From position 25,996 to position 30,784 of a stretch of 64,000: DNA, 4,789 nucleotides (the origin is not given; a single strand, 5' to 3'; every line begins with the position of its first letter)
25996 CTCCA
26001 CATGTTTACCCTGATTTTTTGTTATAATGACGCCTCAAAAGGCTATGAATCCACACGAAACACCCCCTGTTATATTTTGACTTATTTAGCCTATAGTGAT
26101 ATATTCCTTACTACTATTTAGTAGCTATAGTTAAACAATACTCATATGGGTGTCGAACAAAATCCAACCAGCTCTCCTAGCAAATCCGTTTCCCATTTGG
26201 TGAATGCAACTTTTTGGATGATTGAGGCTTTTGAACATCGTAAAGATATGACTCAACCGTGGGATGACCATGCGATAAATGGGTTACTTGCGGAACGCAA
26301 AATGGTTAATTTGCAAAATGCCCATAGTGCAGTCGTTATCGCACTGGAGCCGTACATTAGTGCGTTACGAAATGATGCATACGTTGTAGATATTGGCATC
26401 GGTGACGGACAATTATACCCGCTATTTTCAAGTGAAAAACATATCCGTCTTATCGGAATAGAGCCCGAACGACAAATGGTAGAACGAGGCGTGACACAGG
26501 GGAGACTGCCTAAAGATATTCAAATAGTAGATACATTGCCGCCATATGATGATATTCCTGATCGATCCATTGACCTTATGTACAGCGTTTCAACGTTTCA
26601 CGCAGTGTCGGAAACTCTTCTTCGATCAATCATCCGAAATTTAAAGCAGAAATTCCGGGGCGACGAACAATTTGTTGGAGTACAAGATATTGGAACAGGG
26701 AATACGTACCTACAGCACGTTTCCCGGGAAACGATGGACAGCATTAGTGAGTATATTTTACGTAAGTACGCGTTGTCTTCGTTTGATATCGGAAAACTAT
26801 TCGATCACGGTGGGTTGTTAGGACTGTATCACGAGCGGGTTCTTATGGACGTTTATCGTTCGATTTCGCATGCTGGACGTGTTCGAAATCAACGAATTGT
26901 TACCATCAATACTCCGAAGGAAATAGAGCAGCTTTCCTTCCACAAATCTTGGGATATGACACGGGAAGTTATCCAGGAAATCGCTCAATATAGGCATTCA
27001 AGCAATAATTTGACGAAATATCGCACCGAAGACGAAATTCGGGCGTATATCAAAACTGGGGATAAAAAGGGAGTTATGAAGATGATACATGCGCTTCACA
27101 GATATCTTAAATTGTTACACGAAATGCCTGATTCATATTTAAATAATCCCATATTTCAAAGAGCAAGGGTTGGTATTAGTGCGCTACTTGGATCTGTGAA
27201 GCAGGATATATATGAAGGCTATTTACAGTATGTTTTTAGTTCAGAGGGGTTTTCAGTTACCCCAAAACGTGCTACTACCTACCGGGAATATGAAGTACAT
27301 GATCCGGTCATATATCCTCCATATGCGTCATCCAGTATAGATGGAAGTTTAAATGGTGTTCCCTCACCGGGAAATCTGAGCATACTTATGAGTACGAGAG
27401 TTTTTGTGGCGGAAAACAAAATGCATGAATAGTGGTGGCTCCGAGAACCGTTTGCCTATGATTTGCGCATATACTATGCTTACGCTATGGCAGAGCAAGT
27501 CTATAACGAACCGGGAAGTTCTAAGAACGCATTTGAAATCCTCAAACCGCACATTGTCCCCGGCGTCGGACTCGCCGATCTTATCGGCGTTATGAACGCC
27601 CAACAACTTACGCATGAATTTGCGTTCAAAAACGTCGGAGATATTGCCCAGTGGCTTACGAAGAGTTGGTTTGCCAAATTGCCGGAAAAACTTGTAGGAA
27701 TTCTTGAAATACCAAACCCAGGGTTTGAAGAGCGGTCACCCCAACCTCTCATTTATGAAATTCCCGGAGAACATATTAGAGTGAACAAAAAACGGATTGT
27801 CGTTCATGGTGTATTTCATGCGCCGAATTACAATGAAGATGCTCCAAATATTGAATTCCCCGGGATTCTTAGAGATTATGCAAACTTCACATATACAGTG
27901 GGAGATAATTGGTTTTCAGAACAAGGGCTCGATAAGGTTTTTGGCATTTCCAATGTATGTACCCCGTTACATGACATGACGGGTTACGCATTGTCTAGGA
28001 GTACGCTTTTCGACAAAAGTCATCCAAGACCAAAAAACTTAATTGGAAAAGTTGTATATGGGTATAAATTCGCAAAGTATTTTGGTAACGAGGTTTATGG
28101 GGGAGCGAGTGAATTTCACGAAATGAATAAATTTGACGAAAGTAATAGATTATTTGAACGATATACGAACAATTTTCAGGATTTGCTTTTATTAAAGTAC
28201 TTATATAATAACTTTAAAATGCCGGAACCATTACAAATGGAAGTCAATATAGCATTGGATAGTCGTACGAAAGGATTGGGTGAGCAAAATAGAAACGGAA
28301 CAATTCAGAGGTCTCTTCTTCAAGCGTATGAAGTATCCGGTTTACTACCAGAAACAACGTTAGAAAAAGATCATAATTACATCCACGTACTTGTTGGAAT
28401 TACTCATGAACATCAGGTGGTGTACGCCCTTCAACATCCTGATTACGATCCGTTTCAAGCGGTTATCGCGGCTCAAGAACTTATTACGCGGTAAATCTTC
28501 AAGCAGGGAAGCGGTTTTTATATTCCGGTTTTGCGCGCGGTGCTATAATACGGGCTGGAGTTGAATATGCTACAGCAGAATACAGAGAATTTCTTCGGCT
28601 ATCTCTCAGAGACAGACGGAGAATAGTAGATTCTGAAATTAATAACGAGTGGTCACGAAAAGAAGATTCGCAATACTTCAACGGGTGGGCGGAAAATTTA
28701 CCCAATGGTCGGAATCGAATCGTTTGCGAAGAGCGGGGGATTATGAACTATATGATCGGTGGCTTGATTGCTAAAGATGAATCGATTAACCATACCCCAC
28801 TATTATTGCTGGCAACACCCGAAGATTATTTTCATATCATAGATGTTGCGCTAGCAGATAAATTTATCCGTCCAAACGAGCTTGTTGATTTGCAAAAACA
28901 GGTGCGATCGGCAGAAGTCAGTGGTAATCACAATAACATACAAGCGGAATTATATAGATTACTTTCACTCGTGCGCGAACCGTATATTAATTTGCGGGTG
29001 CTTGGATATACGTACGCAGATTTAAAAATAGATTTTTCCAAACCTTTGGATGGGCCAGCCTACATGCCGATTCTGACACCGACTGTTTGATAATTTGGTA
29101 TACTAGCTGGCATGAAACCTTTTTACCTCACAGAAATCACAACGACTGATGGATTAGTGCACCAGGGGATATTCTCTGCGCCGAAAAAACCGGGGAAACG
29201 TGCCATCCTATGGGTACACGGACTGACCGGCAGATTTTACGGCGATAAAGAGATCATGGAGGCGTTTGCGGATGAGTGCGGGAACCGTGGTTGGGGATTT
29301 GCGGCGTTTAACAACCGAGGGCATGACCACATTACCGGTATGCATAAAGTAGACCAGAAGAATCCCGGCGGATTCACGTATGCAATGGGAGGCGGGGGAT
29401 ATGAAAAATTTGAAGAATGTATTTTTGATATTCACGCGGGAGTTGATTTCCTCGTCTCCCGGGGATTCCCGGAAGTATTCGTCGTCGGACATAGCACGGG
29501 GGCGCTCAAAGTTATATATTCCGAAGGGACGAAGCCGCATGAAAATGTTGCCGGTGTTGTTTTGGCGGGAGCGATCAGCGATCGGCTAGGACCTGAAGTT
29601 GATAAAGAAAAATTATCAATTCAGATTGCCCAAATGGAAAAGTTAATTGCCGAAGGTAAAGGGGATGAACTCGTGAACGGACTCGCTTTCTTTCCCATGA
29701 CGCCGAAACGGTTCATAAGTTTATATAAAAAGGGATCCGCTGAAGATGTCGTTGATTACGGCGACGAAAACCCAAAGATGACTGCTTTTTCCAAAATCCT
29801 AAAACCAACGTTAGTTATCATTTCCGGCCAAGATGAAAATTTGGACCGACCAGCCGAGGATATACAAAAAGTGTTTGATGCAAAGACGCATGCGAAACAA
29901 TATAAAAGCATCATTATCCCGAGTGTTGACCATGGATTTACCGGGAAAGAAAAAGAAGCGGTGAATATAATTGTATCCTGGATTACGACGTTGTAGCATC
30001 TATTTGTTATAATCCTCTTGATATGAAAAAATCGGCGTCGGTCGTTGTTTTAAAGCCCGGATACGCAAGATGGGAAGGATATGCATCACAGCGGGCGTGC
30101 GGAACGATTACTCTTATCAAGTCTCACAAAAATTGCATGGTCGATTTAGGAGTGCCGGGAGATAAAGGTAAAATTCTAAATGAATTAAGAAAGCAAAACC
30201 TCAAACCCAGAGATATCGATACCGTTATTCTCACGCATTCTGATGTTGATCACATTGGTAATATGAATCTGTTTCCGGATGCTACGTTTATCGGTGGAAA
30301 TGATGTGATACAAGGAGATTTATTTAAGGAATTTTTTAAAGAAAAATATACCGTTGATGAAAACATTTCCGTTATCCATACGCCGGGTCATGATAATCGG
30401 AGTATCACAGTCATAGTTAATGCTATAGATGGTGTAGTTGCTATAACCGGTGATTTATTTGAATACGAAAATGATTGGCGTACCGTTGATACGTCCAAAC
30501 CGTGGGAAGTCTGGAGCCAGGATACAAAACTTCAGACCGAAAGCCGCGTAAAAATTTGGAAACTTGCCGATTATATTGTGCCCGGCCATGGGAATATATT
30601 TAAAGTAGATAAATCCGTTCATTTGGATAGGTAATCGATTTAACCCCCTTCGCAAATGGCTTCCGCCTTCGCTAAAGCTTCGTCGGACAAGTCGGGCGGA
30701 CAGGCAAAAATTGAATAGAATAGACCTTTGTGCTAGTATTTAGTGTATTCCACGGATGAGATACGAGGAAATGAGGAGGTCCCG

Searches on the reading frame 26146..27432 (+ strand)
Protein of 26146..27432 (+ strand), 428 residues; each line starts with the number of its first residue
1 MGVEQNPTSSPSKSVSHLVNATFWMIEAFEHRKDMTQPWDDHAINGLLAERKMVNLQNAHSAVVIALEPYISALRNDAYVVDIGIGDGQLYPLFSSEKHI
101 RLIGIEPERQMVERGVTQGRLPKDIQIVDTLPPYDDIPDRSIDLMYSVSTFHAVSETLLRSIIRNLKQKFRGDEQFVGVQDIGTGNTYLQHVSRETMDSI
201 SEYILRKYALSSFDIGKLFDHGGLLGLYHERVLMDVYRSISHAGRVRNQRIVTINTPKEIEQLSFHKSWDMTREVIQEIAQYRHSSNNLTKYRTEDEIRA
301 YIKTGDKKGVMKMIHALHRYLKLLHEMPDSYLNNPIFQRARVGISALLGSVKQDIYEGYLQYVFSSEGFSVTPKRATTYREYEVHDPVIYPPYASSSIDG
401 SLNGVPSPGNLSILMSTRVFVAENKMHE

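Call 13: search_protein_families(library=pfam, proteins=[window:26146-27432:+], max_evalue=0.01)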
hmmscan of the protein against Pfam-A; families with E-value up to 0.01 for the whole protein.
window:26146-27432:+ (428 aa): 4 families
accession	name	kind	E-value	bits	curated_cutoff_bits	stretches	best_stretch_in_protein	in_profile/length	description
PF13649.12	Methyltransf_25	-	2.1e-05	25.6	27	1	80-167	1-94/97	Methyltransferase domain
PF08241.18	Methyltransf_11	-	3.8e-05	24.7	21.2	1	81-168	1-89/95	Methyltransferase domain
PF07021.18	MetW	-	0.00012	22.3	21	1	74-153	11-87/193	Methionine biosynthesis protein MetW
PF13679.12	Methyltransf_32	-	0.0074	16.7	27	0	73-115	22-69/143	Methyltransferase domain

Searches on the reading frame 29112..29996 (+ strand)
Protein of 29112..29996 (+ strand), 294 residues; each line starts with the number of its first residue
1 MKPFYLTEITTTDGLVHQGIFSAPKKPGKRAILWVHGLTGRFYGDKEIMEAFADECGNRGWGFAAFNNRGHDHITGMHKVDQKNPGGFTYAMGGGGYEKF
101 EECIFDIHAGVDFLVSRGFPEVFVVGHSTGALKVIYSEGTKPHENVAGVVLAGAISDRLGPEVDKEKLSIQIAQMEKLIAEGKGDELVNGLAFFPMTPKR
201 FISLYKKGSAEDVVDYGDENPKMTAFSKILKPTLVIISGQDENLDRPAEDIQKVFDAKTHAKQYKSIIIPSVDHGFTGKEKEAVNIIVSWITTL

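Call 13: search_protein_families(library=pfam, proteins=[window:29112-29996:+], max_evalue=0.01)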
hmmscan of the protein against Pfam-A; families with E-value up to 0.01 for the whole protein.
window:29112-29996:+ (294 aa): 4 families
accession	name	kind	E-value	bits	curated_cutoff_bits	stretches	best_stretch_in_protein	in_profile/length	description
PF08538.16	DUF1749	-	3.5e-14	53.1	24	1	94-291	74-294/299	Protein of unknown function (DUF1749)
PF12697.13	Abhydrolase_6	-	1e-07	33.3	26.3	1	32-275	1-205/217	Alpha/beta hydrolase family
PF12146.15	Hydrolase_4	-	1.1e-06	28.6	27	1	29-155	4-110/239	Serine aminopeptidase, S33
PF00561.26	Abhydrolase_1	-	0.00075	19.7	25.8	0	31-155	2-103/245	alpha/beta hydrolase fold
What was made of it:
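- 29112..29996 (+): Distant paralogue of G0 (DUF1749), followed by a metallo-beta-lactamase-fold gene. PF08538, 53.1 bits (call 13).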

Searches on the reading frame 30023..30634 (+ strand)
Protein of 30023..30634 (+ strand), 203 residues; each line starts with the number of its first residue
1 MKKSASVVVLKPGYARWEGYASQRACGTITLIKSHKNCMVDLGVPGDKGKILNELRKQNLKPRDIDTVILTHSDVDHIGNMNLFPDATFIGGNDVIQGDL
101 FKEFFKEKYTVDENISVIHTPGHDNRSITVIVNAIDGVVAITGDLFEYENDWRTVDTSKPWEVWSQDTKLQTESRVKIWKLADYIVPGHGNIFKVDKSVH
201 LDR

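Call 13: search_protein_families(library=pfam, proteins=[window:30023-30634:+], max_evalue=0.01)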
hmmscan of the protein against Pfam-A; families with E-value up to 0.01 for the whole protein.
window:30023-30634:+ (203 aa): 2 families
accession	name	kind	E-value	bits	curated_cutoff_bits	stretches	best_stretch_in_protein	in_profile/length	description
PF00753.33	Lactamase_B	-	3.8e-16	60.1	22.7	1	30-90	9-69/196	Metallo-beta-lactamase superfamily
PF12706.13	Lactamase_B_2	-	0.00064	19.8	27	1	58-85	24-51/200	Beta-lactamase superfamily domain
